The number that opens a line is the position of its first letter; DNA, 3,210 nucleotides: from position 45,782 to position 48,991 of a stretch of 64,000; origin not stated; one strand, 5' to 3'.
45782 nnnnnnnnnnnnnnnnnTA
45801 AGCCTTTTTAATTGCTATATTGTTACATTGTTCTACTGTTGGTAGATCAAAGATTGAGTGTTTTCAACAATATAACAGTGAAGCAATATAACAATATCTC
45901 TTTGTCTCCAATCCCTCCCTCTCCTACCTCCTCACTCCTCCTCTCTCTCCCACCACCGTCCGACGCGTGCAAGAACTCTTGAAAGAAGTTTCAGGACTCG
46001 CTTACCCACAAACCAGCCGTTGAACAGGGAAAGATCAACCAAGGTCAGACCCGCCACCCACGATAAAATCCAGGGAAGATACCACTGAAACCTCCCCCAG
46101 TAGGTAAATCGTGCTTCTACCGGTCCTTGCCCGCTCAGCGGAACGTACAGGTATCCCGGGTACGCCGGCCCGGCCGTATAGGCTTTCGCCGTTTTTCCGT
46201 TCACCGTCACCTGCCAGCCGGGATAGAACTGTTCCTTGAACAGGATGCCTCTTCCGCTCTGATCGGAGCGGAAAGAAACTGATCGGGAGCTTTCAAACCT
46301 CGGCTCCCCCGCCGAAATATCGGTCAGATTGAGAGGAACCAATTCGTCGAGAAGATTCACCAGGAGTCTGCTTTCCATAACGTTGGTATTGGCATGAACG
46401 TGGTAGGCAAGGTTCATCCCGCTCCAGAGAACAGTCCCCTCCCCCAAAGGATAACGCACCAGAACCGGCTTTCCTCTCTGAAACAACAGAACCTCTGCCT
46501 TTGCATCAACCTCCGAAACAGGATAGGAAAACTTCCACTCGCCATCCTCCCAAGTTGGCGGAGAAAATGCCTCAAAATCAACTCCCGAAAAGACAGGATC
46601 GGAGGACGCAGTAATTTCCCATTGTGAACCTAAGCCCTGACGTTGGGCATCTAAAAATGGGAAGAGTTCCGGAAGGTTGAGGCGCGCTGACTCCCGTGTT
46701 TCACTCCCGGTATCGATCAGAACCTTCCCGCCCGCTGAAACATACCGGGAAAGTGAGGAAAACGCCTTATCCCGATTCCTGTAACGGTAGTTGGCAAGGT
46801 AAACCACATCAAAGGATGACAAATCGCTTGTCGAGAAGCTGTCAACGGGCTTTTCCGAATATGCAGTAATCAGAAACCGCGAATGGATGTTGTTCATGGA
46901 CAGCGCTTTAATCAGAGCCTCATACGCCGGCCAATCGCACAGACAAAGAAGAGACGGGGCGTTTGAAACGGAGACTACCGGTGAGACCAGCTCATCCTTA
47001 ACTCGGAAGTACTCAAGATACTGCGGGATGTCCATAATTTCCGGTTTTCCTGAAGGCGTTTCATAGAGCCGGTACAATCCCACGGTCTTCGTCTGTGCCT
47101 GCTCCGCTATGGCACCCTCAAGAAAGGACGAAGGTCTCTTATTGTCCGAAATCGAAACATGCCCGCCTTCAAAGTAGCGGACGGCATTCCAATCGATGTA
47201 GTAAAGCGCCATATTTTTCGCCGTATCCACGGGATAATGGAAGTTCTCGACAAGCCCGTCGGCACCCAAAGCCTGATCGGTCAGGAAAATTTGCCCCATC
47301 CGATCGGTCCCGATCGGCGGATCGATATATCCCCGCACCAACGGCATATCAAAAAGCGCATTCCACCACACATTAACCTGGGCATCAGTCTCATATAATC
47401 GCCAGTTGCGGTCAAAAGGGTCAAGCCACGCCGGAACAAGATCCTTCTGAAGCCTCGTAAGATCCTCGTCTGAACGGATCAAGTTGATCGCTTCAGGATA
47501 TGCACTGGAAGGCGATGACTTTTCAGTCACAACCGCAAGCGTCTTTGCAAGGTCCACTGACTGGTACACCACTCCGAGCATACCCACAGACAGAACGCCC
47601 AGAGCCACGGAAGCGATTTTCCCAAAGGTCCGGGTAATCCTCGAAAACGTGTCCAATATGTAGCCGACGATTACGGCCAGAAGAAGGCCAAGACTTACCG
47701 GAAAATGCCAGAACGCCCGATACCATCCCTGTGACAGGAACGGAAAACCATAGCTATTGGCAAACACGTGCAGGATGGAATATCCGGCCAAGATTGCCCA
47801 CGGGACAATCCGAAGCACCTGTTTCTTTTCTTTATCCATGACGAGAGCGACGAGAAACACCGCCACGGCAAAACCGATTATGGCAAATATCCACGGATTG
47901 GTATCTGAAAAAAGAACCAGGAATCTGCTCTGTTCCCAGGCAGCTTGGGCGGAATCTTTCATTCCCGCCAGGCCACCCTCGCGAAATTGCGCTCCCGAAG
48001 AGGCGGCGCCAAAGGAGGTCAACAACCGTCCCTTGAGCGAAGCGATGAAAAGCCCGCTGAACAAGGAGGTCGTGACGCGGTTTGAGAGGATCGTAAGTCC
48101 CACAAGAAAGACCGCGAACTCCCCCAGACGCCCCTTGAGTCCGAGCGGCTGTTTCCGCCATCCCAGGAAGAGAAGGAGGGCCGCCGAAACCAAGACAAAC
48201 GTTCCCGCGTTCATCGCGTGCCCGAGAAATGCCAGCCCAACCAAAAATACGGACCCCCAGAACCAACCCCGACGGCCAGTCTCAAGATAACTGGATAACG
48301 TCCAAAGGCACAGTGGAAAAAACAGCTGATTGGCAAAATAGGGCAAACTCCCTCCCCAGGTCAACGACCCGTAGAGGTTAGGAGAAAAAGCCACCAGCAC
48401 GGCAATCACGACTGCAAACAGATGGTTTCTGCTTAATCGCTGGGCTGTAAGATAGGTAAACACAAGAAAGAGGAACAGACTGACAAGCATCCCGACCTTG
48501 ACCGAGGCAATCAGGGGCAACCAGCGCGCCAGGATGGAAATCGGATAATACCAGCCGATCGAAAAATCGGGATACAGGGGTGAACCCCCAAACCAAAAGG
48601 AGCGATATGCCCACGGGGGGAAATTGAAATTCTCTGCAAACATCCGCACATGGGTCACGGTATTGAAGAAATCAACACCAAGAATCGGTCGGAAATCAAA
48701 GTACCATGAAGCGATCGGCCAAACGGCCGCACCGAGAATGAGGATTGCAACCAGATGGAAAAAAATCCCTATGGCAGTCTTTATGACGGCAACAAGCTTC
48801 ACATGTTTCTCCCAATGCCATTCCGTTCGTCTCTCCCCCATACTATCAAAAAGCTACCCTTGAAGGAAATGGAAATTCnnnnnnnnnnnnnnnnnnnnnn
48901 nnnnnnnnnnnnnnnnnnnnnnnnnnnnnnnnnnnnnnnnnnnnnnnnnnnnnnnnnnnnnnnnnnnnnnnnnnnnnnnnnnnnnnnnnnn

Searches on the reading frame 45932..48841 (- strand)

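Call 14: search_protein_families(library=pfam, proteins=[window:45932-48841:-])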
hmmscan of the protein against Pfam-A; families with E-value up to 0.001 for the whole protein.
window:45932-48841:- (969 aa): 1 family
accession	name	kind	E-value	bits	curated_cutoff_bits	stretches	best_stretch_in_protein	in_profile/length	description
PF10131.15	PTPS_related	-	2.9e-12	46.3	26.4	2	666-814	481-621/621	6-pyruvoyl-tetrahydropterin synthase related domain; membrane protein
